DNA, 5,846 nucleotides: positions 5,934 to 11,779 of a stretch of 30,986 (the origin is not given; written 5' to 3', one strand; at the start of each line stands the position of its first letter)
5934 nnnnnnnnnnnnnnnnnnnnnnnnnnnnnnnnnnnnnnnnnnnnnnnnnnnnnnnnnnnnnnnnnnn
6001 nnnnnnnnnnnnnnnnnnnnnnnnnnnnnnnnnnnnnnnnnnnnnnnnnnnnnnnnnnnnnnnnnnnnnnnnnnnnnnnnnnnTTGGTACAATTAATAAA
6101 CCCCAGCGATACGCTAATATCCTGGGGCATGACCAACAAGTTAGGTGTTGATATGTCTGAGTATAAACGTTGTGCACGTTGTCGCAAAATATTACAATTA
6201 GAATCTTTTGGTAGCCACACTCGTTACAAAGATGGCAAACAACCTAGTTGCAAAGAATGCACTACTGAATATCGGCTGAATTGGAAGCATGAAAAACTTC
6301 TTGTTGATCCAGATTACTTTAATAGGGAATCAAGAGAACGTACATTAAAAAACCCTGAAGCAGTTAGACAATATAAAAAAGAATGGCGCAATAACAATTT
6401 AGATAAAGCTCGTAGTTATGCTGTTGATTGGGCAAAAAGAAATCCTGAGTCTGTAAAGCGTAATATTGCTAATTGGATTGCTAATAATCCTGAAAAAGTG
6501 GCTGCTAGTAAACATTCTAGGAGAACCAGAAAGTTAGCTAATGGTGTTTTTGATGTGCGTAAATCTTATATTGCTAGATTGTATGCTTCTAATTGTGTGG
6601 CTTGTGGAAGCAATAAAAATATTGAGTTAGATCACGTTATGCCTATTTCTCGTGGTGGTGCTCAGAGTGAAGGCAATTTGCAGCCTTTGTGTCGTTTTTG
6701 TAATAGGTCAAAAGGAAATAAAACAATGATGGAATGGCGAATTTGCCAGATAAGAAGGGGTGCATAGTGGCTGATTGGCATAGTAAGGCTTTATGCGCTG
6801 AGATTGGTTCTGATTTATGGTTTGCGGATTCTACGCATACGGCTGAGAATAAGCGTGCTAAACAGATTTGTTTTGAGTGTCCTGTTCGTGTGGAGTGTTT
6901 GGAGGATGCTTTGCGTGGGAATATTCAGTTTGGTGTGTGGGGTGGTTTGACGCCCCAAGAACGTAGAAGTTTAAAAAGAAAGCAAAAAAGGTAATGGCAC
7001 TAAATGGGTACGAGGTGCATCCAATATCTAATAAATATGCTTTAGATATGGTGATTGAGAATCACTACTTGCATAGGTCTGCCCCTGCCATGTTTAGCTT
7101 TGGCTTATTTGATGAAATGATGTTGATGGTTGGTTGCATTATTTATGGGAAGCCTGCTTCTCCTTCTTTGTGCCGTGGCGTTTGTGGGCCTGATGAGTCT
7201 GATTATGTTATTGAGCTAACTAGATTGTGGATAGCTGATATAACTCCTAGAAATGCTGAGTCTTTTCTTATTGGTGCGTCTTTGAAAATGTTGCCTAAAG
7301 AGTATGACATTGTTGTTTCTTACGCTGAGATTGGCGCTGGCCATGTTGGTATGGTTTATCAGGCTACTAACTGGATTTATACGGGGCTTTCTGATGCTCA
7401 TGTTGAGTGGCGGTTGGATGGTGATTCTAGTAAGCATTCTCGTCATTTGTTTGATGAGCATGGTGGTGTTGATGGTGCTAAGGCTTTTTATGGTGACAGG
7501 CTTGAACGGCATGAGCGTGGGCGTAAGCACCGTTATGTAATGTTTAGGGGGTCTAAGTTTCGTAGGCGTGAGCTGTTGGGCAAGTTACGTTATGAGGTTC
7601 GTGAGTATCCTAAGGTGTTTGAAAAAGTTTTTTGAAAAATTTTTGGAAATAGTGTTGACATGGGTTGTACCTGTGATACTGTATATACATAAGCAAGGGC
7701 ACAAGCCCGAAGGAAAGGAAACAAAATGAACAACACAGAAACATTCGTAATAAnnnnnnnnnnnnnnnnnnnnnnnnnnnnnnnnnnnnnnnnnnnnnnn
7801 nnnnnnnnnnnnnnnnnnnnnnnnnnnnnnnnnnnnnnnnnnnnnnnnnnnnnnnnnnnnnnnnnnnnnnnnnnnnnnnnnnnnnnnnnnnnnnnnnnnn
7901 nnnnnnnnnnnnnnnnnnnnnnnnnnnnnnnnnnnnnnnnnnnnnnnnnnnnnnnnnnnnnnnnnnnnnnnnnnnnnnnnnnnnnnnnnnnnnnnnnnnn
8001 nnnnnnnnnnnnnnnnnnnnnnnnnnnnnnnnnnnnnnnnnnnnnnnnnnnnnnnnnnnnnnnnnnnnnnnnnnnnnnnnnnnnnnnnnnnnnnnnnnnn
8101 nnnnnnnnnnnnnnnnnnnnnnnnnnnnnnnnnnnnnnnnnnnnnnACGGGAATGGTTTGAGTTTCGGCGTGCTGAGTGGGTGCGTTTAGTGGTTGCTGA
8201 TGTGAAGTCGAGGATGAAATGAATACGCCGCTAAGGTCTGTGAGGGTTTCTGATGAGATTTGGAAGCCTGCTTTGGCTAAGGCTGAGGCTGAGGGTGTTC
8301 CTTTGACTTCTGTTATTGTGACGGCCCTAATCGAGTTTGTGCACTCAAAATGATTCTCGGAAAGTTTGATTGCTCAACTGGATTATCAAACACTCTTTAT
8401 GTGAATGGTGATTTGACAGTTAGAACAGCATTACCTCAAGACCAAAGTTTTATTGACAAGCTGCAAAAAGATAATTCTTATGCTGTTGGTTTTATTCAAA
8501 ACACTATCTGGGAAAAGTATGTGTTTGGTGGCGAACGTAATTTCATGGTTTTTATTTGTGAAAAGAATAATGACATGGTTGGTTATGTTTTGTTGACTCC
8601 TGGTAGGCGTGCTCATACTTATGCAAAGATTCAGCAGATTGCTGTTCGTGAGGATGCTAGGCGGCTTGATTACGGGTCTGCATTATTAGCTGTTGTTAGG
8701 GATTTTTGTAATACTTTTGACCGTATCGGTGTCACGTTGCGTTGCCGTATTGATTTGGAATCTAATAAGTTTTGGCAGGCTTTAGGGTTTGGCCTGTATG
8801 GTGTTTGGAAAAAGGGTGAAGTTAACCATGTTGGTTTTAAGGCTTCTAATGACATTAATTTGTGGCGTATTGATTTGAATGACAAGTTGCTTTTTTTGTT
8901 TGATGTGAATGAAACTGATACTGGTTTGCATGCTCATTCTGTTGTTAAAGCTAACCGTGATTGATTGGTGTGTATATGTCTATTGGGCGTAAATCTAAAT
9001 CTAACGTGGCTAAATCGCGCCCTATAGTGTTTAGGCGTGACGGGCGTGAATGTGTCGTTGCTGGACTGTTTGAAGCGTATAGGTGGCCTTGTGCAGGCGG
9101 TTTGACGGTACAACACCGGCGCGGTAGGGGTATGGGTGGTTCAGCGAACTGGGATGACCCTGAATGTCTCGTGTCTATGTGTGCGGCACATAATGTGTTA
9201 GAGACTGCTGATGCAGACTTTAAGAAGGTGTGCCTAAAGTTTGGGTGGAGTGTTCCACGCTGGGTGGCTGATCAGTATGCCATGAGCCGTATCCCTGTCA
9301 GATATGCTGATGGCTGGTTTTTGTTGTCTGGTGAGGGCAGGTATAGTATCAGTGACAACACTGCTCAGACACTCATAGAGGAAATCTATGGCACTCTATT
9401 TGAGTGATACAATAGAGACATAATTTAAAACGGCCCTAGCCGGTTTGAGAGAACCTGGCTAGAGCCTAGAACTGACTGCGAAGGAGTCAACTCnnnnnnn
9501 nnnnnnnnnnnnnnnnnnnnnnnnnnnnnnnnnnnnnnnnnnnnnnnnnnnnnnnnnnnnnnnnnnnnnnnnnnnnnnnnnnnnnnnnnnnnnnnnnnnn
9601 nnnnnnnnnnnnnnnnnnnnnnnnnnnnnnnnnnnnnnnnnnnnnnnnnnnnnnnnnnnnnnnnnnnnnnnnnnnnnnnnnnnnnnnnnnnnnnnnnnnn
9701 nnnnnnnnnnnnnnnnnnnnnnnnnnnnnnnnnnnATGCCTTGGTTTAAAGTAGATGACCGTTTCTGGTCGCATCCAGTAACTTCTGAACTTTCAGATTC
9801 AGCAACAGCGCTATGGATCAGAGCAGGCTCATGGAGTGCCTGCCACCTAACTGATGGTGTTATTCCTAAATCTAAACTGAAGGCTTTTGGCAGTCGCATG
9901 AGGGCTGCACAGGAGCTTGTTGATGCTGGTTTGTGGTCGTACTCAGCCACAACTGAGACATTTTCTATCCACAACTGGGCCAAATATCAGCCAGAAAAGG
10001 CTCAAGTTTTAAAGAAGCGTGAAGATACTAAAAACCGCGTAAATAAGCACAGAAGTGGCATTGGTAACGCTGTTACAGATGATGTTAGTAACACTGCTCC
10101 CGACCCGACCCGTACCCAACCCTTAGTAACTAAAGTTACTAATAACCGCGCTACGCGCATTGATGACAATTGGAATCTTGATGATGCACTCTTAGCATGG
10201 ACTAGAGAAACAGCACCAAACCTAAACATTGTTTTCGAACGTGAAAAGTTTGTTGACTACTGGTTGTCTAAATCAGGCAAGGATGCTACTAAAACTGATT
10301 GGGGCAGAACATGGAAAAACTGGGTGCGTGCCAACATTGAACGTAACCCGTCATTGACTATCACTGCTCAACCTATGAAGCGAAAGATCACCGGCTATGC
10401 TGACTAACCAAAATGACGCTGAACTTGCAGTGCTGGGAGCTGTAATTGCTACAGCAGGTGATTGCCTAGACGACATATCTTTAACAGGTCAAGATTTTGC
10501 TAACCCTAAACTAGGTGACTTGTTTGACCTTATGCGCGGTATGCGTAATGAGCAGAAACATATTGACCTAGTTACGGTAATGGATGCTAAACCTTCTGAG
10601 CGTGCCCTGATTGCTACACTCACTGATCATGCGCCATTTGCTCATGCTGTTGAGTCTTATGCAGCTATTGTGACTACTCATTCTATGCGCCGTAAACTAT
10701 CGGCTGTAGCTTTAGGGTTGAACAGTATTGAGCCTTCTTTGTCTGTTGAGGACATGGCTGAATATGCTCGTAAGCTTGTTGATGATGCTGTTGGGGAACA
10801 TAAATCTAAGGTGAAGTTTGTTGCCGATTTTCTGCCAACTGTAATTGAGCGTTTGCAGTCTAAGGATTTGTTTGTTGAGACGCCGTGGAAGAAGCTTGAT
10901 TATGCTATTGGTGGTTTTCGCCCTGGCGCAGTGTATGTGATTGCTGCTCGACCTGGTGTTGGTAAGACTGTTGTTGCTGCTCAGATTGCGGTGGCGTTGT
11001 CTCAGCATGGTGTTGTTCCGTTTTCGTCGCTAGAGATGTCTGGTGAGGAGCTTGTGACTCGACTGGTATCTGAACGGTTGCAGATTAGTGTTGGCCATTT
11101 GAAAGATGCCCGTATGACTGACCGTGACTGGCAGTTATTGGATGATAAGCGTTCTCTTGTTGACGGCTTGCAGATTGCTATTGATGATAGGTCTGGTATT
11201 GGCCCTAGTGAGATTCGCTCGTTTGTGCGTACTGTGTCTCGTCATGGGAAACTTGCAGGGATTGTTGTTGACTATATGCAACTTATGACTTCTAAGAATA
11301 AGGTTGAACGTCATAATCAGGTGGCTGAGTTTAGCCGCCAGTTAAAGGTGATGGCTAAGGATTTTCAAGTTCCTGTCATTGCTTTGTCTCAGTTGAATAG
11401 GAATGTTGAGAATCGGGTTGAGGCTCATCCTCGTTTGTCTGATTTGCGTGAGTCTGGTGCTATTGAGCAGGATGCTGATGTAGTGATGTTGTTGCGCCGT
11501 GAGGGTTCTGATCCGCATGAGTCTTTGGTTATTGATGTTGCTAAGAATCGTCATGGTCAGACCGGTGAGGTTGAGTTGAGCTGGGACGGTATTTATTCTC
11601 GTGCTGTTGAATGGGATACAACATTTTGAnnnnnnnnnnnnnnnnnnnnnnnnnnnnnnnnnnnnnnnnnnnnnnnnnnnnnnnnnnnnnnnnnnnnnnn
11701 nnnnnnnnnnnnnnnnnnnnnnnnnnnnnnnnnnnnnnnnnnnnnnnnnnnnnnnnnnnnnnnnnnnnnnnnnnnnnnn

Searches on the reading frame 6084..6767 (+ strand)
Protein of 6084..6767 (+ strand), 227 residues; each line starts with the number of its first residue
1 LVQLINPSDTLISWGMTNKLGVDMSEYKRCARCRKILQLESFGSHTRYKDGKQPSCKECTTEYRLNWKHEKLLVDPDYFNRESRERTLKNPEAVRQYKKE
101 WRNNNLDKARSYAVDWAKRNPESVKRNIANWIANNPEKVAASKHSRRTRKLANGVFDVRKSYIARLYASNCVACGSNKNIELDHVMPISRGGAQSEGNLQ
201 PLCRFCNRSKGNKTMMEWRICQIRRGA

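Call 12: search_protein_families(library=phrogs, proteins=[window:6084-6767:+], max_evalue=0.001)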
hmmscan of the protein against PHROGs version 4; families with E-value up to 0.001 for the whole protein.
window:6084-6767:+ (227 aa): 28 families (the best 25 are shown)
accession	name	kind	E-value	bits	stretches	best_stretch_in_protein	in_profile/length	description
phrog_1035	-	DNA, RNA and nucleotide metabolism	8.5e-28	99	1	19-220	55-220/271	endonuclease VII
phrog_2214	-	DNA, RNA and nucleotide metabolism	3.8e-13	50.3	1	160-219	185-245/429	HNH endonuclease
phrog_8660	-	DNA, RNA and nucleotide metabolism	8e-13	49.9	1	28-220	14-186/196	HNH endonuclease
phrog_7785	-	DNA, RNA and nucleotide metabolism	1.3e-12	48.9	1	115-217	10-118/147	HNH endonuclease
phrog_6050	-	DNA, RNA and nucleotide metabolism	7.4e-12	45.8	1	156-217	299-364/402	HNH endonuclease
phrog_338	-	DNA, RNA and nucleotide metabolism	3.2e-11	44.2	1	118-214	161-263/340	HNH endonuclease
phrog_2118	-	DNA, RNA and nucleotide metabolism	8.1e-10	39.7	1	166-221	174-232/301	HNH endonuclease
phrog_1271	-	DNA, RNA and nucleotide metabolism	1.1e-09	39.1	1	24-220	152-325/361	HNH endonuclease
phrog_5718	-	DNA, RNA and nucleotide metabolism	3.1e-09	37.3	1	153-220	113-183/394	HNH endonuclease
phrog_32453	-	DNA, RNA and nucleotide metabolism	4.5e-09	37.7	1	103-218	8-123/175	HNH endonuclease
phrog_589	-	DNA, RNA and nucleotide metabolism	5e-09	37.2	1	170-222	93-150/179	HNH endonuclease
phrog_2340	-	DNA, RNA and nucleotide metabolism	1.2e-07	33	1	26-137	7-103/171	endonuclease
phrog_16726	-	DNA, RNA and nucleotide metabolism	1.7e-07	32.2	1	168-217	93-147/308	HNH endonuclease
phrog_2633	-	DNA, RNA and nucleotide metabolism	2.1e-07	32.2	1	24-142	10-58/142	endonuclease VII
phrog_2255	-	DNA, RNA and nucleotide metabolism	2.2e-07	31.5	1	16-187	38-132/211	HNH endonuclease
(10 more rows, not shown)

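Call 69: search_protein_families(library=pfam, proteins=[window:6084-6767:+], max_evalue=0.01)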
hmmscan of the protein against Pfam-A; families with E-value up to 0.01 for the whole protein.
window:6084-6767:+ (227 aa): 3 families
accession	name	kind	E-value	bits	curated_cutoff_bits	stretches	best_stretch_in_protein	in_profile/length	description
PF01844.29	HNH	-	5.1e-11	43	21.4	1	171-213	1-47/47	HNH endonuclease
PF14279.12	HNH_5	-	1.2e-09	38.4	27.5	1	171-214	1-47/56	HNH endonuclease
PF13395.12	HNH_4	-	0.00015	22.1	22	1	177-214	15-52/54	HNH endonuclease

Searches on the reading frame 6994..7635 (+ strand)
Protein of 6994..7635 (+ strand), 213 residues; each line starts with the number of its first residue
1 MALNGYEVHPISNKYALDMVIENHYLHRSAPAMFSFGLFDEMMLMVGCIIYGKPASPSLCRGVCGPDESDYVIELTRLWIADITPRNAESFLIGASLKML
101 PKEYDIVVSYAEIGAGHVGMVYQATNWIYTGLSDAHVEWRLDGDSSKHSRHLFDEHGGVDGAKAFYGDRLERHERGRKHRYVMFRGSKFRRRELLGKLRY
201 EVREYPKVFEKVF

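Call 12: search_protein_families(library=phrogs, proteins=[window:6994-7635:+], max_evalue=0.001)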
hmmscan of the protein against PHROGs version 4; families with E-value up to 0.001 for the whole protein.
window:6994-7635:+ (213 aa): 1 family
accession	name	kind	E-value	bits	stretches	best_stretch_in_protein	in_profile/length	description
phrog_1384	-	other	4.6e-53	181.2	1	2-207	17-218/245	Mom-like DNA modification protein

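Call 69: search_protein_families(library=pfam, proteins=[window:6994-7635:+], max_evalue=0.01)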
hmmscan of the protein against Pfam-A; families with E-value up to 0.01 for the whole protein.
window:6994-7635:+ (213 aa): 1 family
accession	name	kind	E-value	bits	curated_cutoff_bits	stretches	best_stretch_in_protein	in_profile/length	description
PF25680.1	Mom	-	1.7e-41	142.6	27.1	1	6-207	2-202/202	Mom protein family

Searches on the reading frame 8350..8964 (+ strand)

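Call 12: search_protein_families(library=phrogs, proteins=[window:8350-8964:+], max_evalue=0.001)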
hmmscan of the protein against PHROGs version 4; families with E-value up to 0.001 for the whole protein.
window:8350-8964:+ (204 aa): 2 families
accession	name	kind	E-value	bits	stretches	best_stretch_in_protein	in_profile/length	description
phrog_1249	-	other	1.4e-07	32.4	1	63-160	57-158/180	acetyltransferase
phrog_3810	-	other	7.4e-07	30.3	1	62-148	57-143/155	acetyltransferase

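Call 54: search_protein_families(library=pfam, proteins=[window:8350-8964:+], max_evalue=0.01)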
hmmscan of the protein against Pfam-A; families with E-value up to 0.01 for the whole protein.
window:8350-8964:+ (204 aa): 3 families
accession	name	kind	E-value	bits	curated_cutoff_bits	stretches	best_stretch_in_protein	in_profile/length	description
PF00583.31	Acetyltransf_1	-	2.7e-09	37.7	20.7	1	54-147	24-116/116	Acetyltransferase (GNAT) family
PF13508.13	Acetyltransf_7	-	5.7e-08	33.5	27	1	66-147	4-82/84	Acetyltransferase (GNAT) domain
PF13673.13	Acetyltransf_10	-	6.9e-06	26.5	23.6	1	48-147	16-107/128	Acetyltransferase (GNAT) domain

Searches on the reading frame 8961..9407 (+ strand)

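Call 13: search_protein_families(library=phrogs, proteins=[window:8961-9407:+], max_evalue=0.001)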
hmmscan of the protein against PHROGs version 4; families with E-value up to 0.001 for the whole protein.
window:8961-9407:+ (148 aa): 1 family
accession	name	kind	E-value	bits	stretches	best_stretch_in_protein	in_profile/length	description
phrog_740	-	DNA, RNA and nucleotide metabolism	1.1e-19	71.6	1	6-135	16-132/332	HNH endonuclease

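Call 70: search_protein_families(library=pfam, proteins=[window:8961-9407:+], max_evalue=0.01)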
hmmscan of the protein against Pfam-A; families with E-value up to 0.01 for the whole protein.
window:8961-9407:+ (148 aa): 0 families

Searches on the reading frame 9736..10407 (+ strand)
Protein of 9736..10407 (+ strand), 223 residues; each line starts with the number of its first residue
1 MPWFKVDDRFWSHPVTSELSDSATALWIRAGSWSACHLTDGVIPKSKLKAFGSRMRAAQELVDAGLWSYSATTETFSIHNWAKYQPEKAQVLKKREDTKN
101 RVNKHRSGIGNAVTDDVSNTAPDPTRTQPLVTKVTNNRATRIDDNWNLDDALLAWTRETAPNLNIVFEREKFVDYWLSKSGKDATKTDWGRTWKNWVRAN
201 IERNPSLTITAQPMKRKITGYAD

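Call 13: search_protein_families(library=phrogs, proteins=[window:9736-10407:+], max_evalue=0.001)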
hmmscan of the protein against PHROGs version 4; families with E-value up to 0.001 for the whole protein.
window:9736-10407:+ (223 aa): 9 families
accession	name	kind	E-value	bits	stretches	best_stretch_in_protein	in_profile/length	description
phrog_2447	-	DNA, RNA and nucleotide metabolism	1.6e-39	137.7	1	1-121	3-124/295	replication initiation protein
phrog_1882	-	unknown function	4e-25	90.1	1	1-130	1-131/259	-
phrog_3926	-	DNA, RNA and nucleotide metabolism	6.3e-22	79.6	1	1-104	4-110/312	replication initiation protein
phrog_30000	-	unknown function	2e-16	61.5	1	1-139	1-147/334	-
phrog_3992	-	DNA, RNA and nucleotide metabolism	1.7e-12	48.6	1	116-203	178-275/345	primosomal protein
phrog_1408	-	DNA, RNA and nucleotide metabolism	1.5e-11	45.4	1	97-204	146-258/302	replication initiation protein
phrog_9474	-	DNA, RNA and nucleotide metabolism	1.4e-07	32.4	1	1-149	1-161/288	replication initiation protein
phrog_11233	-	DNA, RNA and nucleotide metabolism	0.00088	19.7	0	164-202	195-226/297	replication initiation protein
phrog_22834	-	unknown function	0.00098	19.5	0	12-104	17-109/310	-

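Call 70: search_protein_families(library=pfam, proteins=[window:9736-10407:+], max_evalue=0.01)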
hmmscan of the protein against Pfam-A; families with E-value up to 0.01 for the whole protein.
window:9736-10407:+ (223 aa): 0 families

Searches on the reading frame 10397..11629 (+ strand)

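Call 13: search_protein_families(library=phrogs, proteins=[window:10397-11629:+], max_evalue=0.001)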
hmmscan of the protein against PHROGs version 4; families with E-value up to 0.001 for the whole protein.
window:10397-11629:+ (410 aa): 8 families
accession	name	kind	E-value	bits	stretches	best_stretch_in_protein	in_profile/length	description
phrog_19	-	DNA, RNA and nucleotide metabolism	1.2e-82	279.8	1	5-407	160-582/621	DnaB-like replicative helicase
phrog_243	-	DNA, RNA and nucleotide metabolism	1.7e-41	143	1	162-402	20-264/273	DnaB-like replicative helicase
phrog_239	-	DNA, RNA and nucleotide metabolism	1.2e-35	124.7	1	125-398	302-591/801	DNA primase/helicase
phrog_11530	-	unknown function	2.1e-35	123.2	1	256-400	2-153/184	-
phrog_23150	-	unknown function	9.4e-07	29.6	1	5-198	8-215/217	-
phrog_19347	-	unknown function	1.4e-06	29.6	0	350-369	1-20/79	-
phrog_5482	-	unknown function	5.2e-06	26.4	0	272-370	150-250/341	-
phrog_26214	-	unknown function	0.00019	21.1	1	172-228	50-104/420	-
